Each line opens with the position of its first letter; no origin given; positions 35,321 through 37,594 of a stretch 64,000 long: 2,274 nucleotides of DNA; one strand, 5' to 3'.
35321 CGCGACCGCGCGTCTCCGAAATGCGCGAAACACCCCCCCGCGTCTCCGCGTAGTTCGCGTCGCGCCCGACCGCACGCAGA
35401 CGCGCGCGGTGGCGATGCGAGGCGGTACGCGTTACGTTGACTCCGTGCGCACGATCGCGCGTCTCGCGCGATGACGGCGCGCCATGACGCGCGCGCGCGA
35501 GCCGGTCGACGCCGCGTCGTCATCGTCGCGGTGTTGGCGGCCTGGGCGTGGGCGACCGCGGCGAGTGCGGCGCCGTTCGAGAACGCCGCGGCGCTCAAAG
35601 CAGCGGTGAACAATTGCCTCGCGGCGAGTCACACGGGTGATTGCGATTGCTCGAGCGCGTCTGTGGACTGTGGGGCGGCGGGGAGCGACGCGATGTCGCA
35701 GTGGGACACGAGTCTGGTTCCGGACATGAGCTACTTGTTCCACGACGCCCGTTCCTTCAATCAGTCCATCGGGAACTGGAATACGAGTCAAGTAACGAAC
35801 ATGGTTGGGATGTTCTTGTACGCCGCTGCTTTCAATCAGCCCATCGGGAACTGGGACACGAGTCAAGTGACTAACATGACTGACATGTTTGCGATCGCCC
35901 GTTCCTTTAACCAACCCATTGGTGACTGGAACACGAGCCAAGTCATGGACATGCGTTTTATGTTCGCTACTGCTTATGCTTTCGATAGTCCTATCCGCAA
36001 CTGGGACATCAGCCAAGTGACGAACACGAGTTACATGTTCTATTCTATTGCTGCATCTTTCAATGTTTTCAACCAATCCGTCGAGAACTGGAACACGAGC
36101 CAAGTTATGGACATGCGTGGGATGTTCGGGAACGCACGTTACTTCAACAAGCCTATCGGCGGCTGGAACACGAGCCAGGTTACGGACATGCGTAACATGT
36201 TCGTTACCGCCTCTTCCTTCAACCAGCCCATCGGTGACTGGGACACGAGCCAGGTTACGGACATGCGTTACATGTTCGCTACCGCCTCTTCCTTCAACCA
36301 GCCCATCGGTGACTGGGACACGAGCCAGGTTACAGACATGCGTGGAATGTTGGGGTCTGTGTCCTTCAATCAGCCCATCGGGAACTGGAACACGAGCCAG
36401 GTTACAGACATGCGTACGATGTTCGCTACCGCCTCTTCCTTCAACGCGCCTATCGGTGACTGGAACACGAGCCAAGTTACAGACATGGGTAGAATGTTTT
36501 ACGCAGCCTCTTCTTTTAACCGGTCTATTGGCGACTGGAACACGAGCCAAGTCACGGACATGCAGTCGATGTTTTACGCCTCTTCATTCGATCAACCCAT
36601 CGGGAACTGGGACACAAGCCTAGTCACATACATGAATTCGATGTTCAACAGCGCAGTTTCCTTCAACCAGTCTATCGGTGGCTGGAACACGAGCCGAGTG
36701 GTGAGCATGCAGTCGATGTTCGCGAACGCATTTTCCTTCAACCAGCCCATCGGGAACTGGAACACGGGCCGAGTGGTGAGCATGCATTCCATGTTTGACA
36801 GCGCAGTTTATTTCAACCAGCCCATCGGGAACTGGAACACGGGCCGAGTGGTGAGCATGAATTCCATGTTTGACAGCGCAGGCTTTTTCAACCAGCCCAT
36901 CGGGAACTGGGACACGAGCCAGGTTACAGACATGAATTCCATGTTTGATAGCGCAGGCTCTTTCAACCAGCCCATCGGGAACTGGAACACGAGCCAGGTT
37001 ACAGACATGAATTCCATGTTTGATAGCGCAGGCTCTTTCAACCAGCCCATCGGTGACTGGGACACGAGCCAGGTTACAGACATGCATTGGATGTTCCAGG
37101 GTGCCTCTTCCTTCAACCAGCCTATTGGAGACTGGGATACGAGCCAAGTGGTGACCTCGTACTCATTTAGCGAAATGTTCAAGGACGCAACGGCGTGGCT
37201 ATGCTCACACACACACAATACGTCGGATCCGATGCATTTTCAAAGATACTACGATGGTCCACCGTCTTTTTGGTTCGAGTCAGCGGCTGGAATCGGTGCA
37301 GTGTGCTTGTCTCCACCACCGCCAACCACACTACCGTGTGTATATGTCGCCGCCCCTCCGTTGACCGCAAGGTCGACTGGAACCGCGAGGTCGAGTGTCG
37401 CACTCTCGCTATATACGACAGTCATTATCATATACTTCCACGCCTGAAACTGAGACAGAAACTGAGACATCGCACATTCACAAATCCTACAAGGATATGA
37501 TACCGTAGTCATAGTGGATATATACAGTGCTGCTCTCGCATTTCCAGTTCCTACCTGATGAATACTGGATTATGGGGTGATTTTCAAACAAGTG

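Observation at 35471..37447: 20-unit, 75-bp in-frame tandem array encoding a secreted DUF285-type ('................FNQPIG') repeat protein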

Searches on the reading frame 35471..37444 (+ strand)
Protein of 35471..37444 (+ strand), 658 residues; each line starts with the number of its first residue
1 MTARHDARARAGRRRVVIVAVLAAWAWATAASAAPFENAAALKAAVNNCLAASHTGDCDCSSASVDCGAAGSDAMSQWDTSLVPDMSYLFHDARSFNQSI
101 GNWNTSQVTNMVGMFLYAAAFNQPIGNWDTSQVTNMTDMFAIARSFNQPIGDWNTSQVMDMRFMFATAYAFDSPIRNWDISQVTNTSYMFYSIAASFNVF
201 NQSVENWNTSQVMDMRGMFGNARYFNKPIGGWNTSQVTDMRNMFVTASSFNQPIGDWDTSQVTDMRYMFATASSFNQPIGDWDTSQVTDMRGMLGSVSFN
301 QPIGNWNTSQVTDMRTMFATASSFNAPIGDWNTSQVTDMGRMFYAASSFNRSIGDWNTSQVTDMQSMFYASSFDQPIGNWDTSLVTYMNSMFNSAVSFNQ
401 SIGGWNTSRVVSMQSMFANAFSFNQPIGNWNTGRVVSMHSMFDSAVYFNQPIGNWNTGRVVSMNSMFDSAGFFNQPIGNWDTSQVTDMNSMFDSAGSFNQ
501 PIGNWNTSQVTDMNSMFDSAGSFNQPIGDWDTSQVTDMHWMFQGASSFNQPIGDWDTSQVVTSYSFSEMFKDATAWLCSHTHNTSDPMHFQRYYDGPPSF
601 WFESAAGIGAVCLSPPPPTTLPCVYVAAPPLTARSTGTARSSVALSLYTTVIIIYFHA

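Call 4: search_protein_families(library=pfam, proteins=[window:35471-37444:+], max_evalue=0.01)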
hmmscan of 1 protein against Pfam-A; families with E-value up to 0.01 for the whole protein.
window:35471-37444:+ (658 aa): 1 family
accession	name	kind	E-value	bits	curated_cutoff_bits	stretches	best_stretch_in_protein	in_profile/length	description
PF03382.20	DUF285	-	1.4e-196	641.7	25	6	462-575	2-112/120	Mycoplasma protein of unknown function, DUF285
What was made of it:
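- On DUF285 (Pfam PF03382): 641.7 bits against a cut-off of 25, E=1.4e-196, six matched stretches (call 4).
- On Classical LRR / BspA-like LRR_5 / FNIP Pfam families (sequence level): DUF285 was the only Pfam family at E<=0.01 (call 4).
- Closest known: FNIP / FGxxFN LRR proteins of Cafeteria roenbergensis virus. Different: There is no Pfam FNIP hit at E<=0.01 (call 4).
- Closest known: BspA-like / classical LRR ectodomains. Different: No classical LxxLxLxxN signature and no LRR Pfam hit (call 4).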

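Call 5: search_protein_families(library=ncbifam, proteins=[window:35471-37444:+], max_evalue=0.01)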
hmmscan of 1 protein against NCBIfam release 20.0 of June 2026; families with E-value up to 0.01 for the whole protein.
window:35471-37444:+ (658 aa): 3 families
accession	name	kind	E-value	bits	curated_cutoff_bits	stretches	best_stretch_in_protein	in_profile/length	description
NF045896.1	Mbov_0838_LP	exception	5.5e-106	355.1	500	7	73-191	262-380/433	Mbov_0838 family PARCEL repeat surface lipoprotein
TIGR02167.2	Liste_lipo_26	repeat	4.9e-78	256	30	11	114-137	1-25/26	PARCEL repeat-containing surface protein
NF038223.1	IcmN_DotK_IVB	equivalog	0.0021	17.8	250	0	103-178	68-143/164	type IVB secretion system protein IcmN/DotK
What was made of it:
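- On Mycoplasma-type DUF285 surface lipoprotein (NF045896 Mbov_0838): 355 bits, below the cut-off of 500 (call 5).
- Closest known: Mycoplasma DUF285 surface lipoproteins. Different: The score against NF045896 is 355, below the cut-off of 500 (call 5).
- Family: PF03382 E=1.4e-196 (call 4) and TIGR02167 256 bits (call 5).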

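Call 8: find_encoding_contigs(protein=window:35471-37444:+, flank=10000, max_places=6)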
Protein window:35471-37444:+ (658 aa): no gene with exactly this product is on record in the collection.
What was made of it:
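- Tried and rejected: Exact look-up of the 658-aa product found no record (call 8), so the RefSeq model must differ.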

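Call 9: find_homologous_proteins(query=window:35471-37444:+)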
Query window:35471-37444:+ (658 aa): 7716 proteins with E <= 0.001 among 8000 candidates; the best 120 are listed.
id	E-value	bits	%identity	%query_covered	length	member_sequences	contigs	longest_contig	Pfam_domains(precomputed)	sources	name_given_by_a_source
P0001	2.2e-225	768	45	79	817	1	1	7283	PF03382.21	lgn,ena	-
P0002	5.6e-209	714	51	61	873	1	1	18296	PF03382.21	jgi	-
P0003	4.4e-208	711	45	79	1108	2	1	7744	PF03382.21,PF00404.25,PF14860.12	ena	-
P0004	5.2e-199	681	46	75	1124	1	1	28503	PF03382.21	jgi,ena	jgi:surface protein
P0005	5.9e-198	677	54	65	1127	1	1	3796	PF03382.21,PF18962.8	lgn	-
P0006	6.6e-195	667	44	74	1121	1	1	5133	PF03382.21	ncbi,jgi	jgi:surface protein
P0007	1.4e-191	656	42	80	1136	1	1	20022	PF03382.21,PF18962.8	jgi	jgi:surface protein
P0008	3.5e-191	655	46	77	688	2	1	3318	PF03382.21,PF18962.8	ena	-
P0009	3.5e-190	652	49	74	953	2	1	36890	PF03382.21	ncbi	ncbi:MAG TPA: BspA family leucine-rich repeat surface protein [Candidatus Saccharimonadales bacteriu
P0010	2.0e-189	649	44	79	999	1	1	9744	PF03382.21,PF10342.16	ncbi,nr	ncbi:MAG: BspA family leucine-rich repeat surface protein [Promethearchaeota archaeon]|nr:MAG: BspA 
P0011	2.5e-189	649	41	77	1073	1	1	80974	PF03382.21,PF18962.8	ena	-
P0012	7.0e-189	647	54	60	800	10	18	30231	PF03382.21,PF00395.26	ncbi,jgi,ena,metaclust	metaclust:\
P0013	2.0e-183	629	54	74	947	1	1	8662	PF03382.21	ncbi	ncbi:MAG: BspA family leucine-rich repeat surface protein [Candidatus Thorarchaeota archaeon]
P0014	1.7e-180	620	55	83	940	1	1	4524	PF03382.21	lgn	-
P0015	4.0e-180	619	48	60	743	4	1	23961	PF03382.21,PF18962.8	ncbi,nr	ncbi:MAG: BspA family leucine-rich repeat surface protein [Saprospiraceae bacterium]|nr:BspA family 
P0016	5.6e-180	618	47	74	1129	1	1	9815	PF03382.21,PF18962.8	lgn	-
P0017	7.7e-179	614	39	74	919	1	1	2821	PF03382.21,PF00801.27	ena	-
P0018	2.9e-178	612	45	74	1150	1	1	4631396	PF03382.21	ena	-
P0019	1.8e-174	600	55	79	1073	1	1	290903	PF03382.21,PF00041.28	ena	-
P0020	3.3e-174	599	54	67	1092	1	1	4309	PF03382.21,PF22719.2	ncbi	-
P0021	2.2e-172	593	41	86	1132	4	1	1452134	PF03382.21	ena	-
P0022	6.6e-172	591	39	82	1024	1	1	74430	PF03382.21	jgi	jgi:surface protein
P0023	2.1e-171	590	37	80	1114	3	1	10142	PF03382.21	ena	-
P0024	1.1e-170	587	42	74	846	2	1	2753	PF03382.21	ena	-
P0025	2.8e-170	586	42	74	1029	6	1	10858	PF03382.21,PF09479.17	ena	-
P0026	3.0e-170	586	59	68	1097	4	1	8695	PF07714.24,PF00069.32,PF03382.21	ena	-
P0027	1.1e-168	581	46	65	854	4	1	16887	PF03382.21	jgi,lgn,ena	-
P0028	2.1e-168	580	45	73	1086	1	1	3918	PF03382.21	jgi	jgi:surface protein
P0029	2.7e-168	579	56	47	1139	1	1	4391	PF03382.21,PF18962.8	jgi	jgi:surface protein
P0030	1.6e-164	567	52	48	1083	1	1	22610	PF03382.21,PF18962.8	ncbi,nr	ncbi:MAG: BspA family leucine-rich repeat surface protein [Saprospiraceae bacterium]|nr:BspA family 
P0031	1.7e-163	564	43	76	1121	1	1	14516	PF03382.21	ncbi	-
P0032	8.4e-163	561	49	54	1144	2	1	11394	PF03382.21,PF15780.12,PF13585.13,PF07610.18,PF22544.3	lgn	-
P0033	3.8e-162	559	43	79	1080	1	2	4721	PF03382.21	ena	-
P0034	5.5e-162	559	45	79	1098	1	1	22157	PF03382.21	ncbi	-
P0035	1.1e-160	554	54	46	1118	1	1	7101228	PF03382.21,PF18962.8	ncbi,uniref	ncbi:BspA family leucine-rich repeat surface protein [Dyadobacter sp. 32]|uniref:BspA family leucine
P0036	1.3e-160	554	53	47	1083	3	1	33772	PF03382.21,PF18962.8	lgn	-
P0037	3.1e-160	553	47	74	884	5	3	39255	PF03382.21,PF18962.8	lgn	-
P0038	3.2e-160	553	53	62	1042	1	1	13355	PF03382.21,PF18962.8,PF26918.1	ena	-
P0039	1.0e-159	551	44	73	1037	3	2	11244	PF03382.21,PF18962.8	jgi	jgi:surface protein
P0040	3.7e-159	549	39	80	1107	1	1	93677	PF03382.21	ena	-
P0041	2.6e-158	546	49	67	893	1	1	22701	PF03382.21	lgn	-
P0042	3.7e-158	546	47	67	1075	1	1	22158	PF03382.21,PF13403.12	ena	-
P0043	3.9e-158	546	42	82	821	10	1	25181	PF03382.21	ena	-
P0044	4.7e-158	546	39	75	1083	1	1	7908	PF03382.21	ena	-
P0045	7.3e-158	545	51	67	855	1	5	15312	PF03382.21,PF18962.8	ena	-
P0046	8.9e-158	545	39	76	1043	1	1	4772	PF03382.21,PF02369.23,PF07588.18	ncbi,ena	-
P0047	1.1e-157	544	44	69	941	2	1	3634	PF03382.21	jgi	-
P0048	3.4e-157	543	49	78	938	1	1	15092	PF03382.21,PF09136.17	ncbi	-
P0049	4.7e-157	542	47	82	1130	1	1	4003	PF03382.21,PF00028.24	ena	-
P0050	5.7e-157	542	54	68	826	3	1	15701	PF03382.21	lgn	-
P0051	2.5e-156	540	43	76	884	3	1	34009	PF03382.21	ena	-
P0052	5.1e-156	539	41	74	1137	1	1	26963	PF03382.21,PF23619.2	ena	-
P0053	6.4e-156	539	47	75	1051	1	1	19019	PF03382.21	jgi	-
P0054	2.2e-155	537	46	55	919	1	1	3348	PF03382.21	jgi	jgi:surface protein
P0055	3.7e-155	536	50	75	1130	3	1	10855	PF03382.21,PF00028.24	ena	-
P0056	1.1e-154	534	47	50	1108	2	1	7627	PF03382.21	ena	-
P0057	1.3e-154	534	49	73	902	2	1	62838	PF03382.21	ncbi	-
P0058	1.9e-154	534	46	55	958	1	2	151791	PF03382.21,PF00395.26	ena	-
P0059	3.8e-154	533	50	47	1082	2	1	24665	PF03382.21,PF18962.8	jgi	jgi:surface protein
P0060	1.1e-153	531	52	67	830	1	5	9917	PF03382.21,PF18962.8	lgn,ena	-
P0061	5.9e-153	529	48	76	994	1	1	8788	PF03382.21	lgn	-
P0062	1.3e-152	528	43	66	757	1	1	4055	PF03382.21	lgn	-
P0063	2.7e-152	527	50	74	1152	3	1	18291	PF03382.21,PF00028.24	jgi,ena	-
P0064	1.3e-151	524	59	60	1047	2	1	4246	PF07714.24,PF00069.32,PF03382.21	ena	-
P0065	8.0e-150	518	47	73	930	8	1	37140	PF03382.21,PF13403.12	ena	-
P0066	8.6e-150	518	53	58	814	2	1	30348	PF03382.21,PF18962.8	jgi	-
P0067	4.1e-149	516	49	60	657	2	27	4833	PF03382.21,PF18962.8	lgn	-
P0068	4.9e-149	516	44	63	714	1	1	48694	PF03382.21,PF00801.27,PF01471.24,PF18911.7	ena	-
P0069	6.5e-149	515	54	65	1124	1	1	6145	PF23237.2,PF03382.21,PF02494.23,PF18962.8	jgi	jgi:surface protein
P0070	1.0e-148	515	52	65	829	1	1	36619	PF03382.21,PF18962.8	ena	-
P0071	1.1e-148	515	50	65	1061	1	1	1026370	PF03382.21,PF13927.13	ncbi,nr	ncbi:MAG: BspA family leucine-rich repeat surface protein [Cytophagales bacterium]|nr:BspA family le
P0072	1.2e-148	514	52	48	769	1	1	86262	PF05589.18,PF03382.21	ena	-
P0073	2.1e-148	514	56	60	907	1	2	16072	PF03382.21,PF03781.23,PF03793.25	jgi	-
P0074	5.1e-148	512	57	46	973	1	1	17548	PF03382.21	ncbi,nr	ncbi:MAG: DUF285 domain-containing protein [Saprospiraceae bacterium]|nr:DUF285 domain-containing pr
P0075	5.5e-148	512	36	74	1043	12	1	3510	PF03382.21,PF18962.8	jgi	jgi:surface protein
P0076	7.0e-148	512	48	60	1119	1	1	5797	PF09603.16,PF03382.21,PF13385.14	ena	-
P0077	1.3e-147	511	51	76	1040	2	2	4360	PF03382.21,PF18962.8,PF25788.3,PF24489.2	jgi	-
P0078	2.3e-147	510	37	79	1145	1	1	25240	PF03382.21,PF00801.27,PF18911.7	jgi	jgi:surface protein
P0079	3.8e-147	510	39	69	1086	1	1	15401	PF03382.21,PF00801.27,PF18911.7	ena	-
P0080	4.4e-147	509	45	85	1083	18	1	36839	PF03382.21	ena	-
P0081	5.5e-147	509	48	52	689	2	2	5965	PF03382.21,PF00801.27,PF18962.8,PF18911.7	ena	-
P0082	6.9e-147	509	49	63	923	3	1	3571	PF03382.21,PF18962.8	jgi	-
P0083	1.0e-146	508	39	82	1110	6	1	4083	PF03382.21,PF02140.24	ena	-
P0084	1.1e-146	508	54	67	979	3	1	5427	PF03382.21,PF18962.8,PF18911.7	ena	-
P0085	1.6e-146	508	47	67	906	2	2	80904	PF03382.21,PF00041.28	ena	-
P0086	2.0e-146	507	46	74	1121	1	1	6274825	PF03382.21,PF13585.13,PF21910.3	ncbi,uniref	ncbi:BspA family leucine-rich repeat surface protein [Candidatus Lokiarchaeum ossiferum]|uniref:BspA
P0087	2.9e-146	507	49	72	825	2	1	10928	PF03382.21,PF18962.8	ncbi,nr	ncbi:MAG: BspA family leucine-rich repeat surface protein, partial [Chitinophagaceae bacterium]|nr:B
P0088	4.8e-146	506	41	73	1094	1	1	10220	PF03382.21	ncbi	-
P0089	1.1e-145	505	45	64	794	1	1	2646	PF03382.21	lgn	-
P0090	1.2e-145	505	48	74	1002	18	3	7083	PF03382.21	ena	-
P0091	1.3e-145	505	50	60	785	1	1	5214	PF03382.21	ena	-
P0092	1.3e-145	504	52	56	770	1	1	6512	PF03382.21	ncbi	ncbi:MAG: BspA family leucine-rich repeat surface protein [Promethearchaeota archaeon]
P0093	1.4e-145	504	58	59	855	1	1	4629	PF03382.21,PF27953.1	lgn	-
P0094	2.2e-145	504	41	77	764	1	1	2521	PF03382.21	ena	-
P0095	2.3e-145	504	37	76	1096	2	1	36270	PF03382.21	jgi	-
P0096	7.8e-145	502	40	73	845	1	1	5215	PF03382.21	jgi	jgi:surface protein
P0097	9.0e-145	502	42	72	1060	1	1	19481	PF03382.21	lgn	-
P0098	3.1e-144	500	43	66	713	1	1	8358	PF03382.21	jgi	jgi:surface protein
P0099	5.6e-144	499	37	86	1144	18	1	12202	PF03382.21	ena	-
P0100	6.1e-144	499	36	74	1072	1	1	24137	PF05589.18,PF03382.21,PF00801.27,PF18911.7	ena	-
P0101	6.9e-144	499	50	58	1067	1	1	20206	PF07714.24,PF00069.32,PF03382.21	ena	-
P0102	2.8e-143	497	35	72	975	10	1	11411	PF03382.21,PF00028.24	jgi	jgi:surface protein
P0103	6.2e-143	496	40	76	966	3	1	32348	PF03382.21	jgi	jgi:surface protein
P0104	7.6e-143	495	49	50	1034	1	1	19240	PF03382.21,PF07953.21,PF13385.14,PF02210.32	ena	-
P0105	1.1e-142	495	54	47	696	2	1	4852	PF03382.21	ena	-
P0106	1.5e-142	494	47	76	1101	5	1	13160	PF03382.21,PF18998.7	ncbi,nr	ncbi:MAG: hypothetical protein CMC32_01575, partial [Flavobacteriaceae bacterium]|nr:hypothetical pr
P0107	2.3e-142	494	55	66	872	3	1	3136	PF03382.21,PF18962.8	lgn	-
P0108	3.5e-142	493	48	42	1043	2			PF03382.21,PF18962.8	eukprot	eukprot:TRINITY_DN6308_c0_g4_i2.p1 TRINITY_DN6308_c0_g4~~TRINITY_DN6308_c0_g4_i2.p1 ORF type:complet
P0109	5.4e-142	493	63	56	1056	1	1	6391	PF07714.24,PF00069.32,PF03382.21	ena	-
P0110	8.8e-142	492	52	51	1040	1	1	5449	PF03382.21,PF18962.8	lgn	-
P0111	2.0e-141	491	50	73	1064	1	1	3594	PF03382.21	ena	-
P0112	2.1e-141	491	47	58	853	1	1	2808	PF03382.21,PF18998.7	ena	-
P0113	4.2e-141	490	57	57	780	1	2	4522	PF03382.21,PF18962.8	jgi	jgi:surface protein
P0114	5.7e-141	489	55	67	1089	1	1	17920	PF03382.21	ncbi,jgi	jgi:surface protein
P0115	1.1e-140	488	33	81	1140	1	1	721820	PF03382.21,PF18962.8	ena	-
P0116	1.1e-140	488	54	58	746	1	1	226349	PF03382.21,PF18962.8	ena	-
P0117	1.8e-140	488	46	52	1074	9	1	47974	PF03382.21,PF18962.8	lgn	-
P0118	2.6e-140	487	48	62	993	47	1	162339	PF03382.21,PF00395.26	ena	-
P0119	2.7e-140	487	53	70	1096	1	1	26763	PF03382.21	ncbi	-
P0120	3.3e-140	487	49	49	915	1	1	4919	PF03382.21,PF18962.8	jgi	jgi:surface protein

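Call 20: find_related_loci(query=window:35471-37444:+, collection=viral_contigs, flank=5000)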
Query window:35471-37444:+ (658 aa) in viral_contigs; peptide patterns used: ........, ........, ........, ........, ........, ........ (x = any residue, [..] = any of these).
9 stretches matched a pattern; 9 encode a relative of the query (tblastn E <= 1e-3); 9 distinct loci.
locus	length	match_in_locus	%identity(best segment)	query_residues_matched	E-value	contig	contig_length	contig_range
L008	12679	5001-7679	38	70-616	3e-88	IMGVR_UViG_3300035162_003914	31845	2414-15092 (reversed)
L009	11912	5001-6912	54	45-576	3e-88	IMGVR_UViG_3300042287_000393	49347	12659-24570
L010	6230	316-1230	54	45-576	7e-88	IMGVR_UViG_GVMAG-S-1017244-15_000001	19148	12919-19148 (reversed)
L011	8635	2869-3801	51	34-575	1e-83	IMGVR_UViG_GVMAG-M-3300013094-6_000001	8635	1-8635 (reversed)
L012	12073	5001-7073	26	59-570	6e-31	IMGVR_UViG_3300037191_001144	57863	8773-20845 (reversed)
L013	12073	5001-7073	25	59-570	7e-31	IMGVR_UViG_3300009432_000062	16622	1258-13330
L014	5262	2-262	52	75-560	4e-13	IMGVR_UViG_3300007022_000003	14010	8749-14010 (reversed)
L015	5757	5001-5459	31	68-576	8e-11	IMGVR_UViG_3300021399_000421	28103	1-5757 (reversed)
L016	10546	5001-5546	34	87-568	5e-7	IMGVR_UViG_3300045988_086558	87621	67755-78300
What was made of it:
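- The family is patchily distributed, with thousands of bacterial and archaeal members (call 9), and it occurs in giant-virus MAG contigs at 51-54% identity (call 20).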

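Call 24: find_related_loci(query=window:35471-37444:+, collection=metagenome_contigs, flank=4000)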
Query window:35471-37444:+ (658 aa) in metagenome_contigs; peptide patterns used: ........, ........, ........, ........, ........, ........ (x = any residue, [..] = any of these).
88 stretches matched a pattern; 72 encode a relative of the query (tblastn E <= 1e-3); 72 distinct loci.
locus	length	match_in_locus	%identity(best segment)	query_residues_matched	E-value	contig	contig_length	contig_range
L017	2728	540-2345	81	35-658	0e+0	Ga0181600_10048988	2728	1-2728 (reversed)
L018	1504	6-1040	97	54-658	0e+0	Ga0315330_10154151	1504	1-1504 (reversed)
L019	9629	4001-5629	48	63-576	3e-145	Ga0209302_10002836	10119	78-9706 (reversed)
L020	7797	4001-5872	40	38-575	4e-133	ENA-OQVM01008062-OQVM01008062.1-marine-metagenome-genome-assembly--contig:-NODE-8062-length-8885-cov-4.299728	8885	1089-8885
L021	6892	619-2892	45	38-575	2e-129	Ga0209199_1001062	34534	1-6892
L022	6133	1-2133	44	35-623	3e-128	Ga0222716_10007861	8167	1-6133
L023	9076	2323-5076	44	32-575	1e-127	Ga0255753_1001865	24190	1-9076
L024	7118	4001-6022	44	32-582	1e-124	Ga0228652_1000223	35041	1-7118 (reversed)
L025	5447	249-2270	44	32-582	3e-125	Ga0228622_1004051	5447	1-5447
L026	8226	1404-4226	43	32-574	3e-123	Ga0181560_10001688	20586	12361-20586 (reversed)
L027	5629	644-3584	44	32-582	4e-123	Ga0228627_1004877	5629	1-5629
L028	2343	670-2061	45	47-575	3e-125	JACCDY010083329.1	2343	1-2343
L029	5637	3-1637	48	68-611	3e-117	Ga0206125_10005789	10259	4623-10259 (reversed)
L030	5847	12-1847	43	70-584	3e-113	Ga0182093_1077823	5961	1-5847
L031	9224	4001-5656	49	31-576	2e-107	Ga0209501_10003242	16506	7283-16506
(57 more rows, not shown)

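Call 37: search_solved_structures(query=window:35471-37444:+, max_evalue=0.01, show_alignments=1)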
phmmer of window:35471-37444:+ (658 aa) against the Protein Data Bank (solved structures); distinct sequences matched with E-value up to 0.01: 0.
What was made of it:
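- On Classical LRR / BspA-like LRR_5 / FNIP Pfam families (sequence level): No solved structure matched by sequence at E<=0.01 (call 37).
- Tried and rejected: The PDB sequence search found nothing (call 37).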

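Call 51: predict_structure(alignment_id=A1)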
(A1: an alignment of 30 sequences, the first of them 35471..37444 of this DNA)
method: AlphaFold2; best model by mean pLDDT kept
length: 658 residues; sequences in the alignment: 30
mean_pLDDT: 79.1   pTM: 0.73
mean pLDDT of the five models: 79.1, 78.8, 78.5, 77.6, 72.9
residues with pLDDT >= 90: 404; 70-90: 81; 50-70: 16; < 50: 157
segments of 3 or more residues with pLDDT < 50: 1-45, 47-59, 61-73, 572-617, 619-658
pLDDT, mean of each block of 10 residues (from residue 1): 31 37 29 35 45 41 39 66 84 84 93 91 95 98 94 97 94 94 98 79 95 98 93 98 95 97 98 95 98 95 95 97 89 97 90 89 95 88 96 92 96 96 95 97 97 97 98 97 98 98 97 96 96 94 91 88 57 47 38 31 30 38 35 32 28 27
secondary structure, 60 per line:
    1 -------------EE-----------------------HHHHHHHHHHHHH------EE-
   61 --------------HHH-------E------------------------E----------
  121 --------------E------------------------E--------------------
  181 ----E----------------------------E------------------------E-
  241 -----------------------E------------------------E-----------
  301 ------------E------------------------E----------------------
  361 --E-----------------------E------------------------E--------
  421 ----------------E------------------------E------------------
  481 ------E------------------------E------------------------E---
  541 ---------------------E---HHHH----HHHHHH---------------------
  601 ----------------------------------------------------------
elements in order: H39-51 H566-569 H574-579
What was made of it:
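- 35702..37132 (+): Nineteen regular repeat units, consensus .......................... Sixteen are 25 codons, one is 29 and two are 24. AlphaFold2 pLDDT is above 90, with one short strand per unit (call 51).
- On Leucine-rich-repeat superfamily (fold level): AlphaFold2 model with pLDDT above 90 and one strand per 25 residues (call 51).
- Fold: AlphaFold2 gives pLDDT above 90 over residues 80-570 (call 51).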
